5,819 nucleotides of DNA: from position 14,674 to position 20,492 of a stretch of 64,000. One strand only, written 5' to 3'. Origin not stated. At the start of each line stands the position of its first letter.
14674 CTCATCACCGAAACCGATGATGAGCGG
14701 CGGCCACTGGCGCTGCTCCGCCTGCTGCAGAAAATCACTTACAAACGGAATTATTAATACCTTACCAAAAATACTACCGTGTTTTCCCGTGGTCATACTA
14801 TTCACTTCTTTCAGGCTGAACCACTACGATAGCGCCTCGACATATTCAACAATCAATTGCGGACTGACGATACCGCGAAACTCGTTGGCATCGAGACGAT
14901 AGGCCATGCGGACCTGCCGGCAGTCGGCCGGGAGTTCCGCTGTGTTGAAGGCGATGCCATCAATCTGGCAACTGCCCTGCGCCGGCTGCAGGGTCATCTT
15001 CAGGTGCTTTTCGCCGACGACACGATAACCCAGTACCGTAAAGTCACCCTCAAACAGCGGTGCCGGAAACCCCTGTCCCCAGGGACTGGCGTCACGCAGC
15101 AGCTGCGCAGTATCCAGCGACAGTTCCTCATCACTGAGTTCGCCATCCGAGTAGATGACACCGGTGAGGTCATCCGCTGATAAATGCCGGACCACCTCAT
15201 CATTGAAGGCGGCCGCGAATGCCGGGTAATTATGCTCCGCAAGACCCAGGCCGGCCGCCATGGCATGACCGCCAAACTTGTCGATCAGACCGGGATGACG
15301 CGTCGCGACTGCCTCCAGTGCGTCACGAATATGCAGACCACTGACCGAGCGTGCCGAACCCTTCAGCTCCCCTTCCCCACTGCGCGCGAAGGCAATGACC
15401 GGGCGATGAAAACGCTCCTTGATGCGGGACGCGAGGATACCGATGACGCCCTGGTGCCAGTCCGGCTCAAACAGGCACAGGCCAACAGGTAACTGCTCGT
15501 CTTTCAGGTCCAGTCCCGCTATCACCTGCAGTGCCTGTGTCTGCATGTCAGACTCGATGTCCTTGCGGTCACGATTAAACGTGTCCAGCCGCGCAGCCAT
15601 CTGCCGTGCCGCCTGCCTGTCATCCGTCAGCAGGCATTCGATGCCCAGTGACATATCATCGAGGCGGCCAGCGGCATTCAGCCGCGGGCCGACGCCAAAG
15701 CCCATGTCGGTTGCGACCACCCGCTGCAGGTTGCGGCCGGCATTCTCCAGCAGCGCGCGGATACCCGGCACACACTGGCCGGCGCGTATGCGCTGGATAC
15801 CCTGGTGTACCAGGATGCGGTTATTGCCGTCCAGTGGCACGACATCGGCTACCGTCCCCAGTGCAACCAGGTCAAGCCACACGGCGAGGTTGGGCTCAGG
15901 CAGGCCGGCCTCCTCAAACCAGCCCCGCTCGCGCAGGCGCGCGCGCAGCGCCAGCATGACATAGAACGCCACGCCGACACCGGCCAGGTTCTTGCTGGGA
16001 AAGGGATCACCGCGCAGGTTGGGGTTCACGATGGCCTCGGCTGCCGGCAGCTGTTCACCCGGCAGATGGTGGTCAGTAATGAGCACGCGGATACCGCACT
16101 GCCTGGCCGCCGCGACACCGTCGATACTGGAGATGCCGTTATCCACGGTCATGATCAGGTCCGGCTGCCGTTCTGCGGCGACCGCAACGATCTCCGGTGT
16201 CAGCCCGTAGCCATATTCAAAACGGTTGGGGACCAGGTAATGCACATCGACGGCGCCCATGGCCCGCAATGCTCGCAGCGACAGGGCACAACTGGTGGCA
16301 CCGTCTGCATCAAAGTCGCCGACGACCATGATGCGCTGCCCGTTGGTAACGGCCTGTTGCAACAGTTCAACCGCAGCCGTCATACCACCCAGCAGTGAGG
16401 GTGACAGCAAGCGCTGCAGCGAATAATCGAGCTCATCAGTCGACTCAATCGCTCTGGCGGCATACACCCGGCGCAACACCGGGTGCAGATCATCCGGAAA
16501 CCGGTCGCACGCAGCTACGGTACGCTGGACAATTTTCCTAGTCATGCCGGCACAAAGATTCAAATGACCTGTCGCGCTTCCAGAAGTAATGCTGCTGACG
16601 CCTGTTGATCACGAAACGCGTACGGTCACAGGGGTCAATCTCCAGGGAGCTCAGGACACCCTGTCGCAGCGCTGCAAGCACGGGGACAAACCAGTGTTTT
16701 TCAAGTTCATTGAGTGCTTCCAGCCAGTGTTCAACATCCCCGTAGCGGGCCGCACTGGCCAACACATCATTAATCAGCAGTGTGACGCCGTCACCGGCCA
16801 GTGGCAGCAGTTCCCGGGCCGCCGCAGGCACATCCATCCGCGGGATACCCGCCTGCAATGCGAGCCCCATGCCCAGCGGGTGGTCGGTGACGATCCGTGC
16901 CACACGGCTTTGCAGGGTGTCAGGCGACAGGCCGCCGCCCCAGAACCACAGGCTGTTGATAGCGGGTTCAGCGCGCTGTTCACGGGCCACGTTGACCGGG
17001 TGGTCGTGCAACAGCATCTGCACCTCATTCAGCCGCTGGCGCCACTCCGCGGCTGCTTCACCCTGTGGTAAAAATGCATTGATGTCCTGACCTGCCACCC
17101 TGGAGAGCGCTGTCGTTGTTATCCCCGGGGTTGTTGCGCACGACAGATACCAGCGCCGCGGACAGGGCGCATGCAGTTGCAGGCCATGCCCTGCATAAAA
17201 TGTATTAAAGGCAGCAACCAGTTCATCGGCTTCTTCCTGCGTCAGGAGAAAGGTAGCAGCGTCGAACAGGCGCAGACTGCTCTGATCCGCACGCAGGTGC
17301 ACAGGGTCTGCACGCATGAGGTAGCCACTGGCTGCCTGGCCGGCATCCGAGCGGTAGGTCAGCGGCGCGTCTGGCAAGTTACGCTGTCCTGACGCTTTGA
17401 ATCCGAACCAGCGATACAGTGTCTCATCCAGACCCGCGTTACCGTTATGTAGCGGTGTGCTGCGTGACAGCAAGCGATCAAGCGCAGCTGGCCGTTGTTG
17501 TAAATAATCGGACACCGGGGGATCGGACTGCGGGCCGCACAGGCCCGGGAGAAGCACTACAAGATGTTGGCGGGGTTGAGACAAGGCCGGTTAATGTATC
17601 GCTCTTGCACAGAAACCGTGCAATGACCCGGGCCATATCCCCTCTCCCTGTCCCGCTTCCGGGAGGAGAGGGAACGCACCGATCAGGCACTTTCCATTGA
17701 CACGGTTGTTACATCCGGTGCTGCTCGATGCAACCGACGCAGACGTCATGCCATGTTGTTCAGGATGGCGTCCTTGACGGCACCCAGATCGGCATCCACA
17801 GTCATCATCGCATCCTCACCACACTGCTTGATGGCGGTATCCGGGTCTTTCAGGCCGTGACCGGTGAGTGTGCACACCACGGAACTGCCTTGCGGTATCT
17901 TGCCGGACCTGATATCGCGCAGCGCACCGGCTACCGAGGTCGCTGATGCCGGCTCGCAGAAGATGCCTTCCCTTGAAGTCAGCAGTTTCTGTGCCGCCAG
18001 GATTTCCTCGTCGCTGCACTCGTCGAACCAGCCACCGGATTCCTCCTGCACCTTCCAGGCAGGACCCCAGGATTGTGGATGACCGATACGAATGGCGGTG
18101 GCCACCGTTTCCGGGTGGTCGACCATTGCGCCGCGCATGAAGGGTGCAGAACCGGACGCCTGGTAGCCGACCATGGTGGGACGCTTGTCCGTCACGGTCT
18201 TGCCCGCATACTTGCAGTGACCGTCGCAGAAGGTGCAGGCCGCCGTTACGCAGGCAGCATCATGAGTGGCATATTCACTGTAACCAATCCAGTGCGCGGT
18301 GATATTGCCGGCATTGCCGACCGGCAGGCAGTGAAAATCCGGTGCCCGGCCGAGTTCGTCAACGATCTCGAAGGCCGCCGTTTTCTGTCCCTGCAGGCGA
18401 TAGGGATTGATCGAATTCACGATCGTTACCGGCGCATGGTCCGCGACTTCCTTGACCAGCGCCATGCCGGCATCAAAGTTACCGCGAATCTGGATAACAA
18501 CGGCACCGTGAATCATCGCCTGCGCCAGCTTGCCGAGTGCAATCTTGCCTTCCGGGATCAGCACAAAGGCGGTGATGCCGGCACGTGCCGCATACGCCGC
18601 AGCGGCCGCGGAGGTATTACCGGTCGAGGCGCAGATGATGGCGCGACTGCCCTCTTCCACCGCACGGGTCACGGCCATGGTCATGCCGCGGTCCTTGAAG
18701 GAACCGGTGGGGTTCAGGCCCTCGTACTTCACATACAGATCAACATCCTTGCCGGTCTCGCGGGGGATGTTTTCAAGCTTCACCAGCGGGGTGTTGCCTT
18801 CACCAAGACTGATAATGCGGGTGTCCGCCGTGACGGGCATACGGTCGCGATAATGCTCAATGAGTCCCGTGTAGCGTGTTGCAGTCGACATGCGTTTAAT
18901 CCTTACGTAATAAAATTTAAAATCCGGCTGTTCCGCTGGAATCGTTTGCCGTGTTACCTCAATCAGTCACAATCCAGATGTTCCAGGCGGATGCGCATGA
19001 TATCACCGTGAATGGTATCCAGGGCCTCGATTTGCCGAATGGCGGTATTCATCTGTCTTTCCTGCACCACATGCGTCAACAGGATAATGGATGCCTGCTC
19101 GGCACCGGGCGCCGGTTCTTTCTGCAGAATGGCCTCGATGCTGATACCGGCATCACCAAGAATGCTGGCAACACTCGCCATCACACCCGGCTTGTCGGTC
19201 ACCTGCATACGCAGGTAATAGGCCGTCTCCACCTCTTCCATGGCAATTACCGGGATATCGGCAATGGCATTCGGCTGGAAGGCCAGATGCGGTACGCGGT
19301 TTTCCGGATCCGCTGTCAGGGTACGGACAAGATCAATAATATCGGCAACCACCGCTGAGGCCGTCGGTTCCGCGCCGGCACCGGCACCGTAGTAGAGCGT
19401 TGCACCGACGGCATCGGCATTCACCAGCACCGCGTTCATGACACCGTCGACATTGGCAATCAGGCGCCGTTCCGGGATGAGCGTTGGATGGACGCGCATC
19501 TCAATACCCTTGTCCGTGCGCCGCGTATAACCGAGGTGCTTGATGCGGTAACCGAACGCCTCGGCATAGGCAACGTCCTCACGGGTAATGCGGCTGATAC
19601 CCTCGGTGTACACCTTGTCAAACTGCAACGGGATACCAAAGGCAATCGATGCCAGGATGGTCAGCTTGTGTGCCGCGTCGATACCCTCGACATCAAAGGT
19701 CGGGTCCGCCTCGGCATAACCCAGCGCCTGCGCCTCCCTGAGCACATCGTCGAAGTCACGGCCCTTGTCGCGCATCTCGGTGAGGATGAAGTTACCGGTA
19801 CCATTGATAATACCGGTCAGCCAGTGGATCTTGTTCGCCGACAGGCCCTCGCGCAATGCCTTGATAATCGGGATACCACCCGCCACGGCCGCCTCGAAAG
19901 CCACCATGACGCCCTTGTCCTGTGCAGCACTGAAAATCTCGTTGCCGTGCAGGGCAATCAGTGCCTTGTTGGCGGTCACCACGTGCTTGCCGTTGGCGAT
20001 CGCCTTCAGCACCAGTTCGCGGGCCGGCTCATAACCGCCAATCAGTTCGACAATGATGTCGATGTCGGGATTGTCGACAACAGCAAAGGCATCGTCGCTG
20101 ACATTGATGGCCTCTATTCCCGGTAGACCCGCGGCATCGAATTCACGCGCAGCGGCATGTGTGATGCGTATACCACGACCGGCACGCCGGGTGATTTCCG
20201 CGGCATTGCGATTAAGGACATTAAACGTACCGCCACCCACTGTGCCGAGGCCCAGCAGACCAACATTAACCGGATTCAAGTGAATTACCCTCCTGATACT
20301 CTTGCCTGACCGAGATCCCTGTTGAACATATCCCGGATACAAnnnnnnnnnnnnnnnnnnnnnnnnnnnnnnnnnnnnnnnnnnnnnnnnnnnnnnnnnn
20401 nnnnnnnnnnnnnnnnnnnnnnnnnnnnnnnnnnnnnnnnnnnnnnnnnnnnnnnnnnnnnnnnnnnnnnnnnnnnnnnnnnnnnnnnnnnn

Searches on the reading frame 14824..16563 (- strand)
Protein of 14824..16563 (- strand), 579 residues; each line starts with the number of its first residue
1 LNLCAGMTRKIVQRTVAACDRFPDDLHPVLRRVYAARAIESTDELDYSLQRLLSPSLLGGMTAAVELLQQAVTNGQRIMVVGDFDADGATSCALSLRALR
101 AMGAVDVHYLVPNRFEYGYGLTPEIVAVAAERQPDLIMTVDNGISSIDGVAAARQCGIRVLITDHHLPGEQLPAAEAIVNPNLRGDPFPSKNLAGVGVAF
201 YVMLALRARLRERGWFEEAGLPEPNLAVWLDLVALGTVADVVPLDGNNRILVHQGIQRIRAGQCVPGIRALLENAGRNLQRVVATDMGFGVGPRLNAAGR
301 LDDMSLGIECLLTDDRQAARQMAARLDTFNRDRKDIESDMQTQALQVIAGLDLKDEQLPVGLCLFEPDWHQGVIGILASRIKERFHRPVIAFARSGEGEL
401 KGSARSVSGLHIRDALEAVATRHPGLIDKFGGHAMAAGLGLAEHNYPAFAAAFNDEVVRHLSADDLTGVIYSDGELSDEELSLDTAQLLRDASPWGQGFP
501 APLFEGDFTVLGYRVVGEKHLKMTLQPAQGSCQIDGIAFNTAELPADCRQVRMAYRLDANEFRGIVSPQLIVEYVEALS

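Call 20: search_protein_families(library=pfam, proteins=[window:14824-16563:-])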
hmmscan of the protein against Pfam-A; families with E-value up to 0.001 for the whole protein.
window:14824-16563:- (579 aa): 3 families
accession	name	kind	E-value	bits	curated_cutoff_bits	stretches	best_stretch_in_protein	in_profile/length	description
PF17768.7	RecJ_OB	-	3.4e-23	82.2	27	1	473-573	2-106/107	RecJ OB domain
PF01368.27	DHH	-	7.7e-23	81.6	28.1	1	77-213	1-104/125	DHH family, N-terminal domain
PF02272.25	DHHA1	-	1.9e-21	76.9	25.9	1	365-457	8-100/102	DHHA1 domain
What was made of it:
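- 14824..16563 (-): recJ, upstream of prfB, with all three domains present. The start coordinate is the mechanical ORF start. Pfam DHH, DHHA1 and RecJ_OB (call 20).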

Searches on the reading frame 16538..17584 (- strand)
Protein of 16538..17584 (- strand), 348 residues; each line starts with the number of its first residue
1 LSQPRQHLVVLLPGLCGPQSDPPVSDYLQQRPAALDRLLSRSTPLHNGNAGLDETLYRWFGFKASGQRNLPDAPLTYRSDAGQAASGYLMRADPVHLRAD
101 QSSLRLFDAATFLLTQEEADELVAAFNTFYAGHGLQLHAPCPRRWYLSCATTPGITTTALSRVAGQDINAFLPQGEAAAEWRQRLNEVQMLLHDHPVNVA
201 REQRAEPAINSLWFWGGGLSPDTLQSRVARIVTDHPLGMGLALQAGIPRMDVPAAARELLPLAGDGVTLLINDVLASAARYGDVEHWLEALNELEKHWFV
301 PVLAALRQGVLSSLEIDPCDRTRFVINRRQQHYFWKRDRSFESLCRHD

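Call 20: search_protein_families(library=pfam, proteins=[window:16538-17584:-])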
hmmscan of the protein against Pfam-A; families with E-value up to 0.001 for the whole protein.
window:16538-17584:- (348 aa): 1 family
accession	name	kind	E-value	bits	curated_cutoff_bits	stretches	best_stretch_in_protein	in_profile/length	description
PF10143.14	PhosphMutase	-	0.00071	19.9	21.5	0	90-198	58-170/170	2,3-bisphosphoglycerate-independent phosphoglycerate mutase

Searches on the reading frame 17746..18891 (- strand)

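Call 20: search_protein_families(library=pfam, proteins=[window:17746-18891:-])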
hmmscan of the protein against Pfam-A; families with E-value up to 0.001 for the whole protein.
window:17746-18891:- (381 aa): 1 family
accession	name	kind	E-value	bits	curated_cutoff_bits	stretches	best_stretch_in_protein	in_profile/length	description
PF00291.31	PALP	-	7e-69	232.8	35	1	27-344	1-295/295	Pyridoxal-phosphate dependent enzyme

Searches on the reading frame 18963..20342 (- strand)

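Call 20: search_protein_families(library=pfam, proteins=[window:18963-20342:-])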
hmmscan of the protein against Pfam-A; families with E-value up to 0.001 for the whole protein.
window:18963-20342:- (459 aa): 6 families
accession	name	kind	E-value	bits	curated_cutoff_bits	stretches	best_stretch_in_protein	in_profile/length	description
PF00742.24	Homoserine_dh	-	1.6e-66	223.9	22.9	1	158-336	1-173/173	Homoserine dehydrogenase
PF03447.22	NAD_binding_3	-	1.2e-18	68.4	24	1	31-150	1-116/116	Homoserine dehydrogenase, NAD binding domain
PF01842.31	ACT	-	2.1e-12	47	27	1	375-441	1-64/66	ACT domain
PF22629.2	ACT_AHAS_ss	-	2.1e-06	28.2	27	1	377-444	1-65/67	AHAS small subunit-like ACT domain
PF22468.2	ACT_9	-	0.00016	21.8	27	0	381-439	8-58/61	ACT domain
PF13840.12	ACT_7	-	0.00079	19.7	27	0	382-405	18-41/65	ACT domain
